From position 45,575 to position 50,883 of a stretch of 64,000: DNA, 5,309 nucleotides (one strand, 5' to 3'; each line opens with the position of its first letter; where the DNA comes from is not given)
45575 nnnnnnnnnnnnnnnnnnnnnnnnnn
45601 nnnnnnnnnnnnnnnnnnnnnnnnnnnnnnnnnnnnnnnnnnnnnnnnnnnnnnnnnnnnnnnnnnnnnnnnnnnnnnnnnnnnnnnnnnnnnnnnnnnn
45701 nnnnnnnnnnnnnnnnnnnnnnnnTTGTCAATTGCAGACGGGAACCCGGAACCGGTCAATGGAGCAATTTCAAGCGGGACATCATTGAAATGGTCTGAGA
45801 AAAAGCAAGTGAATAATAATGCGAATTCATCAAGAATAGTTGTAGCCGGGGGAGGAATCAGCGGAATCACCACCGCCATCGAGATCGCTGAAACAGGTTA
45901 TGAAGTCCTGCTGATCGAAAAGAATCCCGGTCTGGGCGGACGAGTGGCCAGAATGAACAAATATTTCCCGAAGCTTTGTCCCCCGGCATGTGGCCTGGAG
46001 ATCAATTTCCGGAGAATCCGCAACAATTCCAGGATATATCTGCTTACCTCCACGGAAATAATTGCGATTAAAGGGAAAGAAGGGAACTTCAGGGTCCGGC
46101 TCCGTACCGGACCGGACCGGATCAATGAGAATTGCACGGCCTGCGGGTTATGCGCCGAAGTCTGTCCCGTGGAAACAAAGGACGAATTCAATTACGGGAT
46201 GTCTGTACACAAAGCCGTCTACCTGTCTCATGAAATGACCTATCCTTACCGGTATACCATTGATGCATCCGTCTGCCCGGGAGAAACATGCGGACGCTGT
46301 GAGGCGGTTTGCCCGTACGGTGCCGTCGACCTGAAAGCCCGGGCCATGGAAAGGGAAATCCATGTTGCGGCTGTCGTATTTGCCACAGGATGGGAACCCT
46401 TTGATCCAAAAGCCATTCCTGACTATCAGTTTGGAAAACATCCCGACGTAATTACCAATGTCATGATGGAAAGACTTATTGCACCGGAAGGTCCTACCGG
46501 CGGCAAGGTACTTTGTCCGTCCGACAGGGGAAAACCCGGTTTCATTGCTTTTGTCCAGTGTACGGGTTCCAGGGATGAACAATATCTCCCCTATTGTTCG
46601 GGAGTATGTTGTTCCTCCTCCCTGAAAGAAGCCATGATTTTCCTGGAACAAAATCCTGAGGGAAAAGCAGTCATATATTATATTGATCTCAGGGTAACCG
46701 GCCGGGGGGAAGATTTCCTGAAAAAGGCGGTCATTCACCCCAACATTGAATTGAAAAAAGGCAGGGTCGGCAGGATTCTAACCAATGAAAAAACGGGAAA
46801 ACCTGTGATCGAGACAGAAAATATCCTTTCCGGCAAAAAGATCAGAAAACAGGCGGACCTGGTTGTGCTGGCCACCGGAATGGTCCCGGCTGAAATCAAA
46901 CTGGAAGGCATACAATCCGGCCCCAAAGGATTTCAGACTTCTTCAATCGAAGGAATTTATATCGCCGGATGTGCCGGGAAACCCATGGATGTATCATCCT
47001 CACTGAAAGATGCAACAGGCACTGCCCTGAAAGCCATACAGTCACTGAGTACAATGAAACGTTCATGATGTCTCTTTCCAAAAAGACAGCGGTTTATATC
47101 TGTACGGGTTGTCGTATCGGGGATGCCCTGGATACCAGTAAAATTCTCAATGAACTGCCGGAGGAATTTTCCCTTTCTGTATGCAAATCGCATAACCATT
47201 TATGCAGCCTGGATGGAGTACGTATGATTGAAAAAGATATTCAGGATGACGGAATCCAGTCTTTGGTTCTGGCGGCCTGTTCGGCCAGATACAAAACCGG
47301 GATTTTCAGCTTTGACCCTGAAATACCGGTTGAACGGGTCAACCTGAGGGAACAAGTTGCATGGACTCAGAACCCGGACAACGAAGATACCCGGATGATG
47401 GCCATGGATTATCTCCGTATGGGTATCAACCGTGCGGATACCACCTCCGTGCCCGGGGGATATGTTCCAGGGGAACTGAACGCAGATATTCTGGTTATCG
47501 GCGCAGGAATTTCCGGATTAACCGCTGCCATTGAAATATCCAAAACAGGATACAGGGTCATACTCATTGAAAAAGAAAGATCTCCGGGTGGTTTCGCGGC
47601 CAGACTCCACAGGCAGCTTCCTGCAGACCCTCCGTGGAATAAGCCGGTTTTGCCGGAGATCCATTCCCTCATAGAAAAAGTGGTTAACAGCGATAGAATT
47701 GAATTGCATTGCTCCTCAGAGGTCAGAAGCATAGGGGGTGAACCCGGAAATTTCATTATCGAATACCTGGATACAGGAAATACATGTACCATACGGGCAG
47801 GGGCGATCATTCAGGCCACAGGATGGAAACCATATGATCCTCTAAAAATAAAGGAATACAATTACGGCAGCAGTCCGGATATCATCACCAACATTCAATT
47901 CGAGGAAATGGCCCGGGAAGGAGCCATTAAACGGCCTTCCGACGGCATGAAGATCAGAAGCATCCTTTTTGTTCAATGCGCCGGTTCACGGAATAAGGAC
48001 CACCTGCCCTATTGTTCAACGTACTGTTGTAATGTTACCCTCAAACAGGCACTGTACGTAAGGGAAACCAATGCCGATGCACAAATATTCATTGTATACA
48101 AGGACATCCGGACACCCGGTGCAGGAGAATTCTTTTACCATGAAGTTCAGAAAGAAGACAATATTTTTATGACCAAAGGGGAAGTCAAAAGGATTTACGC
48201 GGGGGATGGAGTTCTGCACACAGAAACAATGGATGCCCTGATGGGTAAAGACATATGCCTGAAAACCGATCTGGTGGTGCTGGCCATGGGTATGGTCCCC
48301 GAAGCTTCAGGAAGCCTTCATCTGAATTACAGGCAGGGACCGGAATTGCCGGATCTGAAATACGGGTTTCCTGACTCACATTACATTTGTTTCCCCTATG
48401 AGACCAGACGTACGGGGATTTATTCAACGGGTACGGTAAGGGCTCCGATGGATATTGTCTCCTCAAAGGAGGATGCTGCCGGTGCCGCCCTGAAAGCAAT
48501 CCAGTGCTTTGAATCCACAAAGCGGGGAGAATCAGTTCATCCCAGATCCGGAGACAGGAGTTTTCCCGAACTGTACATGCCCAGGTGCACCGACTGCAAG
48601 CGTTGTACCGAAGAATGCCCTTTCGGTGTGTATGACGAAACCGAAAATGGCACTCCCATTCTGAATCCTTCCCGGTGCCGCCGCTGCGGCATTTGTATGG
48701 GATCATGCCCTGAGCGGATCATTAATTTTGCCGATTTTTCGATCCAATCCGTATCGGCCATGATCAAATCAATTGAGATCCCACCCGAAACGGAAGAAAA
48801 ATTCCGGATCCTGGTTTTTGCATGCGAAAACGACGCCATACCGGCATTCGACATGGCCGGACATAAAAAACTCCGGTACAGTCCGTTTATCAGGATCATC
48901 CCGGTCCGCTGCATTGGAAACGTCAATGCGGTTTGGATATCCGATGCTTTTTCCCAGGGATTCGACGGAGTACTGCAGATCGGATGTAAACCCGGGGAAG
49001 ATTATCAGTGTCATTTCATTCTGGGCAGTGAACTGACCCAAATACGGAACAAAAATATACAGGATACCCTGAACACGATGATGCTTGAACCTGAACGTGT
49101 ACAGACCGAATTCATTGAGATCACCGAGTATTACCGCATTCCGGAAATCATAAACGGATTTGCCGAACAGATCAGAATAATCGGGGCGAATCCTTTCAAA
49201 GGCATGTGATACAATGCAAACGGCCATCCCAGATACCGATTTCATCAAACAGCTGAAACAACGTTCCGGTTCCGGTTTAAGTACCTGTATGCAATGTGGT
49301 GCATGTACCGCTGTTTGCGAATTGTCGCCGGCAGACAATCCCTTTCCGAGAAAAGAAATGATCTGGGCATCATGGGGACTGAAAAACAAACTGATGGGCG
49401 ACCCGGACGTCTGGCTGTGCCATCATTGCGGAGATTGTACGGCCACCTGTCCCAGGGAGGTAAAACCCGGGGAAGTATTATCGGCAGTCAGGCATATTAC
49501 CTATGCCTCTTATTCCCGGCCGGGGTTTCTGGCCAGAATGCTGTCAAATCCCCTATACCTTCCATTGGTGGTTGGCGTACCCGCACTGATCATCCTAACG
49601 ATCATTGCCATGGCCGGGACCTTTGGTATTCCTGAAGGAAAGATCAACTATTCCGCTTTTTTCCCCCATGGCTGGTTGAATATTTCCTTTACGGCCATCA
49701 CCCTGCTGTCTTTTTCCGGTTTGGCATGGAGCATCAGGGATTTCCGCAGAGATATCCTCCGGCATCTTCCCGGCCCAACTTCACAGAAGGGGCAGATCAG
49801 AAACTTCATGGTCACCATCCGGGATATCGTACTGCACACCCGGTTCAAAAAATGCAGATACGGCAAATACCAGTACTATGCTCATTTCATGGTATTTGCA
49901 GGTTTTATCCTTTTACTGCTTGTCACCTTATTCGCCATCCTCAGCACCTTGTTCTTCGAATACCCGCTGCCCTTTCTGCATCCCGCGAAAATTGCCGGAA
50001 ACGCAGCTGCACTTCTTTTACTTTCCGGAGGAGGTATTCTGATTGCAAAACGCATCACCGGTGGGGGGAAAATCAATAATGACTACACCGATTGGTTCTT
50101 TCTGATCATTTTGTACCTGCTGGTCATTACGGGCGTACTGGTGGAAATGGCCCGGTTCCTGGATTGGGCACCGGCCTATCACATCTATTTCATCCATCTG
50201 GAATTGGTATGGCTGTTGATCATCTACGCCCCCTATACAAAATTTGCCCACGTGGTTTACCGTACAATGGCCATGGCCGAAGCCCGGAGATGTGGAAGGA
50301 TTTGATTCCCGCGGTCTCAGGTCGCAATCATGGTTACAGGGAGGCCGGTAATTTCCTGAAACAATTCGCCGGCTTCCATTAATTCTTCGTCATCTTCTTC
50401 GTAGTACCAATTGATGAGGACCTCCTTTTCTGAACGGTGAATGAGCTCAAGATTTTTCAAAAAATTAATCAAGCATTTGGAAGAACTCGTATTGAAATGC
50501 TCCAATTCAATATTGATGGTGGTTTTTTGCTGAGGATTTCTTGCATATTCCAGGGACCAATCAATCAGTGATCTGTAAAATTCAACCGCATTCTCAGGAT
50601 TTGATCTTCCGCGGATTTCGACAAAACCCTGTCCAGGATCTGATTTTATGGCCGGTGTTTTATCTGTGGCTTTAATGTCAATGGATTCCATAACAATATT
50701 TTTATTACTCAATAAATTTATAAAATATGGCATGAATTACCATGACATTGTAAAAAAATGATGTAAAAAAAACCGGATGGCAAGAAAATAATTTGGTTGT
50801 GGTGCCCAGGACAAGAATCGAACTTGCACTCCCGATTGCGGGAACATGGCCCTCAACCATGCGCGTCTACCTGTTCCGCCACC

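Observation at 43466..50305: Complete dissimilatory aprBA-qmoABC module embedded in a Bacteroidota-type housekeeping context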

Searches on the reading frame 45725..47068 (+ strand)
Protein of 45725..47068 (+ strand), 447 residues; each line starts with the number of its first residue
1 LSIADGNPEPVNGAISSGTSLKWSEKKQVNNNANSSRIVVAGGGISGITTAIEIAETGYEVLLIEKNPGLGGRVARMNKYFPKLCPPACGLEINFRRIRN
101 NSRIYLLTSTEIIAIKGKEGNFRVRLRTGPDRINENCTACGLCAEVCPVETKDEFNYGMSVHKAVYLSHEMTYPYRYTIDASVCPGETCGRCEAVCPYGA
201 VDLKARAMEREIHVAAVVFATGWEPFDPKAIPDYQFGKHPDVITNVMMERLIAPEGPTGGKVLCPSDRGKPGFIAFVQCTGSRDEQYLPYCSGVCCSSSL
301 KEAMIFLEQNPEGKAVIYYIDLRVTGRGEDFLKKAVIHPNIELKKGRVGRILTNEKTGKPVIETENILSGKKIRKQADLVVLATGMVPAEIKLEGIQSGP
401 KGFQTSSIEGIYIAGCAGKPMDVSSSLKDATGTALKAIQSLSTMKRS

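Call 3: search_protein_families(library=pfam, proteins=[window:45725-47068:+])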
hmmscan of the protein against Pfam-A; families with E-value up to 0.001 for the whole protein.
window:45725-47068:+ (447 aa): 17 families
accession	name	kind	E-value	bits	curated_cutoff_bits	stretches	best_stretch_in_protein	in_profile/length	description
PF07992.20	Pyr_redox_2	-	4.3e-10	39.9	26.1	1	23-71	130-178/291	Pyridine nucleotide-disulphide oxidoreductase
PF13450.12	NAD_binding_8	-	9.8e-09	35.8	21.9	1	40-75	1-36/68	NAD(P)-binding Rossmann-like domain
PF12838.12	Fer4_7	-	6.1e-08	33.5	27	1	128-150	29-51/52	4Fe-4S dicluster domain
PF00037.32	Fer4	-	7.6e-08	32.3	21.1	1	134-150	5-21/24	4Fe-4S binding domain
PF14697.11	Fer4_21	-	1.3e-07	32.1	35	1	132-150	36-54/59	4Fe-4S dicluster domain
PF12837.12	Fer4_6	-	1.4e-07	31.6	25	1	178-200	3-23/24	4Fe-4S binding domain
PF01266.30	DAO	-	1.5e-07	31.7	27.9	1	37-72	1-37/353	FAD dependent oxidoreductase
PF12831.13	FAD_oxidored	-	3.9e-07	30.2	27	1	38-74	2-38/416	FAD dependent oxidoreductase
PF01134.28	GIDA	-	1.3e-06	28.1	22.1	0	38-74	2-29/391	Glucose inhibited division protein A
PF13183.11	Fer4_8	-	4.4e-06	27.6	27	1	135-199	3-67/68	4Fe-4S dicluster domain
PF13187.11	Fer4_9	-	2.3e-05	24.8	27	0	136-200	1-51/52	4Fe-4S dicluster domain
PF00890.30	FAD_binding_2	-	6.2e-05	22.8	20.4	1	38-73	2-37/414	FAD binding domain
PF13237.11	Fer4_10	-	0.00012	22.4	25.5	0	134-149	6-21/53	4Fe-4S dicluster domain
PF03486.20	HI0933_like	-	0.00023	21.1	50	1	37-74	2-39/244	HI0933-like protein Rossmann domain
PF12800.12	Fer4_4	-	0.00027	21.5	24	0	135-149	2-16/17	4Fe-4S binding domain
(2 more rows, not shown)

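Call 4: search_protein_families(library=ncbifam, proteins=[window:45725-47068:+])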
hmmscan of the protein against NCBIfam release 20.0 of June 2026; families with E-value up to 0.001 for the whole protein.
window:45725-47068:+ (447 aa): 50 families (the best 25 are shown)
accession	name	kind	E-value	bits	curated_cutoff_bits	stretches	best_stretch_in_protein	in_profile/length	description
NF040770.1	hetero_SS_HdrA2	exception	8.3e-104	348.3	1100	1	24-442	128-561/777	CoB-CoM heterodisulfide reductase HdrA2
NF041891.1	hdrA_Methbact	equivalog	5.3e-82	276.2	1300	1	35-437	133-552/762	ferredoxin:CoB-CoM heterodisulfide reductase subunit HdrA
NF041778.1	hetero_SS_HdrA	equivalog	2e-81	274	1400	1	36-441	143-570/771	ferredoxin:CoB-CoM heterodisulfide reductase subunit HdrA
NF045663.1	diclust_near_Sec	equivalog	9.9e-10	37.1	530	1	24-78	95-149/759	pyridine nucleotide-disulfide oxidoreductase/dicluster-binding protein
TIGR01971.1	NuoI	subfamily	1.4e-08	34.4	113.05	1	122-204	29-101/121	NADH-quinone oxidoreductase, chain I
NF004536.0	PRK05888.1-1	equivalog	1.5e-07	30.9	212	1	133-219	56-132/180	NADH-quinone oxidoreductase subunit NuoI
NF045599.1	bili_reduct_long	exception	1.6e-07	30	750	1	26-74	372-420/641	bilirubin reductase, long form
TIGR03467.1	HpnE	equivalog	1.8e-07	30.9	283.05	1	38-76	1-39/430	hydroxysqualene dehydroxylase HpnE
NF042909.1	FMH_DH_FwdF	exception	1.8e-07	30.6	375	1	134-206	14-77/336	tungsten-dependent formylmethanofuran dehydrogenase subunit FwdF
TIGR03997.1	mycofact_OYE_2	equivalog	2.7e-07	29.4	793.15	1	25-77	369-421/645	mycofactocin system FadH/OYE family oxidoreductase 2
NF058577.1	FdxA_fam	equivalog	3.4e-07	30.4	65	1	133-151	5-23/52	4Fe-4S ferredoxin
NF041087.1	bile_acid_BaiCD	equivalog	6.2e-07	27.9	825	1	26-74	371-419/642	bile acid Fe-S flavoenzyme BaiCD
NF058655.1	CrtID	equivalog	3.2e-06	26.3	640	1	38-78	1-41/478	bifunctional phytoene desaturase/3,4-desaturase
TIGR02734.1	crtI_fam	subfamily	8.4e-06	24.7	238.1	1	38-78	1-41/504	phytoene desaturase family protein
NF005512.0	PRK07121.1-5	subfamily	9.3e-06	24.4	812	1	26-75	12-61/489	FAD-binding protein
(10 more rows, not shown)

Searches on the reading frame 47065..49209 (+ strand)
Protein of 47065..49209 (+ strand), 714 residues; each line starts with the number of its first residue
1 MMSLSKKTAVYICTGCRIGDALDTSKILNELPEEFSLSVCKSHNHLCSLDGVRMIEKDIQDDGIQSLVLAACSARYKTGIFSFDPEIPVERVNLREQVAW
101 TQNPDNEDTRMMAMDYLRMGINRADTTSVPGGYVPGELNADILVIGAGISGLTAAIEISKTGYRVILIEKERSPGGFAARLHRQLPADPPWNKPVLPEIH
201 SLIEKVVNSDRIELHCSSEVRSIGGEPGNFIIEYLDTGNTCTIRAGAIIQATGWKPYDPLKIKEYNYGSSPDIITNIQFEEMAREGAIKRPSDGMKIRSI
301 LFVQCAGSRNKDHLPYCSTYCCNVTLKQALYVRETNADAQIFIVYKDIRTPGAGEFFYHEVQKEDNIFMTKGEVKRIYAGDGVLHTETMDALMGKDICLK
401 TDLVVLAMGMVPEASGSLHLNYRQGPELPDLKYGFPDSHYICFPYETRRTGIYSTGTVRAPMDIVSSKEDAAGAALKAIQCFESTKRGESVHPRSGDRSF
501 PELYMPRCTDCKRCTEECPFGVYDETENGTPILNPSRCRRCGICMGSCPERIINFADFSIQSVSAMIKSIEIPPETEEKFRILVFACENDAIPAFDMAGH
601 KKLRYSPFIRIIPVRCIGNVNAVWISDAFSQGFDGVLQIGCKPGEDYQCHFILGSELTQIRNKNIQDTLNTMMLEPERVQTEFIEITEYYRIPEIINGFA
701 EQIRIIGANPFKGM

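Call 3: search_protein_families(library=pfam, proteins=[window:47065-49209:+])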
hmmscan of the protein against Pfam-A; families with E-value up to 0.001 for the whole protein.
window:47065-49209:+ (714 aa): 20 families
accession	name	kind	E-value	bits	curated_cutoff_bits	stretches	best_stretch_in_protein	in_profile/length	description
PF02662.21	FlpD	-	2.2e-37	128.3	22.3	1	582-707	1-123/123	Methyl-viologen-reducing hydrogenase, delta subunit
PF07992.20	Pyr_redox_2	-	8.8e-12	45.5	26.1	1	141-265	2-119/291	Pyridine nucleotide-disulphide oxidoreductase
PF13450.12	NAD_binding_8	-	6e-09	36.5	21.9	1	144-179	1-36/68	NAD(P)-binding Rossmann-like domain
PF01266.30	DAO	-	1.5e-08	35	27.9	1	141-176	1-37/353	FAD dependent oxidoreductase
PF13187.11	Fer4_9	-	7.9e-08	32.7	27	1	507-552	1-51/52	4Fe-4S dicluster domain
PF12831.13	FAD_oxidored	-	8.7e-08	32.3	27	1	141-179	1-39/416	FAD dependent oxidoreductase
PF00890.30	FAD_binding_2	-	1e-07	32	20.4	1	141-176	1-36/414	FAD binding domain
PF01946.23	Thi4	-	6.5e-07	29.3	26.2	1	139-176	17-55/235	Thi4 family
PF12797.12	Fer4_2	-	2.5e-06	27.5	24.5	0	531-550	3-22/22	4Fe-4S binding domain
PF13237.11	Fer4_10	-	5.1e-06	26.8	25.5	1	507-549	8-53/53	4Fe-4S dicluster domain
PF03486.20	HI0933_like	-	6.6e-06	26.2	50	1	141-175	2-36/244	HI0933-like protein Rossmann domain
PF01134.28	GIDA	-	1.6e-05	24.6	22.1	1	141-170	1-30/391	Glucose inhibited division protein A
PF13738.12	Pyr_redox_3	-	2.4e-05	24.2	30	1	140-256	165-269/305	Pyridine nucleotide-disulphide oxidoreductase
PF13183.11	Fer4_8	-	5.1e-05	24.2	27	0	504-522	50-68/68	4Fe-4S dicluster domain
PF12837.12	Fer4_6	-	5.5e-05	23.4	25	0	507-523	8-24/24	4Fe-4S binding domain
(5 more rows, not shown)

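Call 4: search_protein_families(library=ncbifam, proteins=[window:47065-49209:+])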
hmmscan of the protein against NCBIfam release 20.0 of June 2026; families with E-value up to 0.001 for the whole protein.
window:47065-49209:+ (714 aa): 93 families (the best 25 are shown)
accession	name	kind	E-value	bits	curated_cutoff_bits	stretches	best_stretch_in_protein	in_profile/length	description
NF040770.1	hetero_SS_HdrA2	exception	2.4e-112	376.5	1100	2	232-708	305-773/777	CoB-CoM heterodisulfide reductase HdrA2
NF041891.1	hdrA_Methbact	equivalog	1.4e-75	255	1300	2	238-704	308-759/762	ferredoxin:CoB-CoM heterodisulfide reductase subunit HdrA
NF041778.1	hetero_SS_HdrA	equivalog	2e-75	254.1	1400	2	234-645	317-719/771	ferredoxin:CoB-CoM heterodisulfide reductase subunit HdrA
NF045873.1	F420_non_VhuD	exception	2e-14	53.8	215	1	582-712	4-131/132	F420-non-reducing hydrogenase iron-sulfur subunit VhuD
NF040864.1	HgcB_ferredoxin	equivalog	5.8e-10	38.9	99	1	503-568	11-75/93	mercury methylation ferredoxin HgcB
TIGR01372.1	soxA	subfamily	1.8e-08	32.7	1164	1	120-178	149-207/996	sarcosine oxidase subunit alpha family protein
NF004943.0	PRK06292.2-1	equivalog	3.8e-08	32.5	432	0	139-171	3-35/456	dihydrolipoyl dehydrogenase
NF005560.0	PRK07233.1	equivalog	4.4e-08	32.4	252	1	141-183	2-44/435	hypothetical protein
NF045637.1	carotdesatCrtDProt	equivalog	8.7e-08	31.1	580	1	142-178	1-37/485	1-hydroxycarotenoid 3,4-desaturase CrtD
TIGR02734.1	crtI_fam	subfamily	1.1e-07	30.9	238.1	1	143-183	2-42/504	phytoene desaturase family protein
TIGR02733.1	desat_CrtD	equivalog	1.3e-07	30.7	549.7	1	141-184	3-46/492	C-3',4' desaturase CrtD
NF040684.1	PorD_Arch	equivalog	1.4e-07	31.5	120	1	488-554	12-80/85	pyruvate synthase subunit PorD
TIGR02032.1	GG-red-SF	subfamily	3.1e-07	30.4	158.8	1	141-175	2-36/297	geranylgeranyl reductase family protein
TIGR02179.1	PorD_KorD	subfamily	4.6e-07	29.9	60.05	1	501-554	20-73/78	2-oxoacid:acceptor oxidoreductase, delta subunit, pyruvate/2-ketoisovalerate family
TIGR03467.1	HpnE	equivalog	5e-07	29.4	283.05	1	143-182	2-41/430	hydroxysqualene dehydroxylase HpnE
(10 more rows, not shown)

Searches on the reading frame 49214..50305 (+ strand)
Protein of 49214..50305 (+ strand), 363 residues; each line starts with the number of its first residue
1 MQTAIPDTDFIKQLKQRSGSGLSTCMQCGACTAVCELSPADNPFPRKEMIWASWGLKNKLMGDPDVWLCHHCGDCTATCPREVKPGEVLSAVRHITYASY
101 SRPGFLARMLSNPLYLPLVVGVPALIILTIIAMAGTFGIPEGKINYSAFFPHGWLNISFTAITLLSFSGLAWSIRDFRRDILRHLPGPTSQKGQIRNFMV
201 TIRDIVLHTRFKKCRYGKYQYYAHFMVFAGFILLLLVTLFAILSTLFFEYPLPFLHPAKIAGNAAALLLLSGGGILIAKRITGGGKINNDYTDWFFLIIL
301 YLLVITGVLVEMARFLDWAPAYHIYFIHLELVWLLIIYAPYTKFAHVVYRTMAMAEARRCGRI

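Call 3: search_protein_families(library=pfam, proteins=[window:49214-50305:+])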
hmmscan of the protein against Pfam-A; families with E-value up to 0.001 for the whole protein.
window:49214-50305:+ (363 aa): 6 families
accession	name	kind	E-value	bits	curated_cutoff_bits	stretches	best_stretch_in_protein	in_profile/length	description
PF13183.11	Fer4_8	-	1e-09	39.2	27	1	22-83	2-68/68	4Fe-4S dicluster domain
PF13187.11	Fer4_9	-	3.7e-08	33.7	27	1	25-82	2-50/52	4Fe-4S dicluster domain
PF13534.11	Fer4_17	-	1e-07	32.8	22.2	1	25-83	2-60/61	4Fe-4S dicluster domain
PF13237.11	Fer4_10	-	3.7e-07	30.4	25.5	0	68-83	8-25/53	4Fe-4S dicluster domain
PF12838.12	Fer4_7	-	3.1e-05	24.8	27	1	24-82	1-51/52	4Fe-4S dicluster domain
PF13484.11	Fer4_16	-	0.00081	20.6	30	0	69-97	2-32/66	4Fe-4S double cluster binding domain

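Call 4: search_protein_families(library=ncbifam, proteins=[window:49214-50305:+])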
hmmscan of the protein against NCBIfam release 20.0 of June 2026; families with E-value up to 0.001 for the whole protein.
window:49214-50305:+ (363 aa): 12 families
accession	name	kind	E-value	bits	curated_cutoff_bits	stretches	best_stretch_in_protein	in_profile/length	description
NF038018.1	qmoC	equivalog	1.5e-107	360.2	300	1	6-355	1-359/360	quinone-interacting membrane-bound oxidoreductase complex subunit QmoC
NF011607.0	PRK15033.1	subfamily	1.2e-19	70.5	524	1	68-354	68-371/389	tricarballylate utilization 4Fe-4S protein TcuB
TIGR03290.1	CoB_CoM_SS_C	equivalog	1.1e-15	57.9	160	1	23-96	2-75/144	CoB--CoM heterodisulfide reductase subunit C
TIGR02484.1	CitB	equivalog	3.8e-14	52.6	246.6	1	22-356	13-354/372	tricarballylate utilization 4Fe-4S protein TcuB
NF041890.1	hdrC_Methbact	equivalog_domain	2.3e-11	43.6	270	1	9-95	15-100/192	ferredoxin:CoB-CoM heterodisulfide reductase subunit HdrC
NF041779.1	hetero_SS_HdrC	equivalog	1.1e-09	38.1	350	1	13-96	21-103/198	ferredoxin:CoB-CoM heterodisulfide reductase subunit HdrC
NF008369.0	PRK11168.1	equivalog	1.1e-07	31.2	278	1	20-112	8-102/401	anaerobic glycerol-3-phosphate dehydrogenase subunit C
NF004616.0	PRK05950.1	subfamily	3.7e-07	29.5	228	1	61-95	198-232/238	succinate dehydrogenase iron-sulfur subunit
NF009226.0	PRK12576.1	equivalog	2.8e-06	26.9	344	1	65-96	206-237/317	succinate dehydrogenase/fumarate reductase iron-sulfur subunit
TIGR03379.1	glycerol3P_GlpC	equivalog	7e-06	25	279.9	1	22-95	4-80/397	anaerobic glycerol-3-phosphate dehydrogenase subunit GlpC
TIGR00384.1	dhsB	subfamily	9.7e-06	25.2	88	1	18-91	135-220/222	succinate dehydrogenase and fumarate reductase iron-sulfur protein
NF009227.0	PRK12577.1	equivalog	0.00015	20.5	349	0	65-94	207-236/330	succinate dehydrogenase/fumarate reductase iron-sulfur subunit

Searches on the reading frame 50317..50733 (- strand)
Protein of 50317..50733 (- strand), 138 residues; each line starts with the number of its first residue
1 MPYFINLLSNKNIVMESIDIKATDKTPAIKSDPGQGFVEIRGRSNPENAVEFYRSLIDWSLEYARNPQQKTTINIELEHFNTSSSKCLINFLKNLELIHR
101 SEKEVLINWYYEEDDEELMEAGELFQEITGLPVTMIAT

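Call 11: search_protein_families(library=pfam, max_evalue=0.00001, proteins=[window:50317-50733:-])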
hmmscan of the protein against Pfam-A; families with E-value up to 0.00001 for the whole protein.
window:50317-50733:- (138 aa): 1 family
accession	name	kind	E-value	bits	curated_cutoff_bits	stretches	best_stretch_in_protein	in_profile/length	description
PF09345.15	SiaC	-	9.6e-37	125.7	24.5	1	20-136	1-118/120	SiaC family regulatory phosphoprotein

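Call 43: search_protein_families(library=ncbifam, max_evalue=0.00001, proteins=[window:50317-50733:-])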
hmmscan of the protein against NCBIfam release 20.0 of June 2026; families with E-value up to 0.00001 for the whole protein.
window:50317-50733:- (138 aa): 1 family
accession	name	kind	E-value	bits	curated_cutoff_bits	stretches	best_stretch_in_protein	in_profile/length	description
NF038265.1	phos_prot_SiaC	equivalog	3.1e-26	91.8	150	1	17-135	2-120/122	biofilm regulation phosphoprotein SiaC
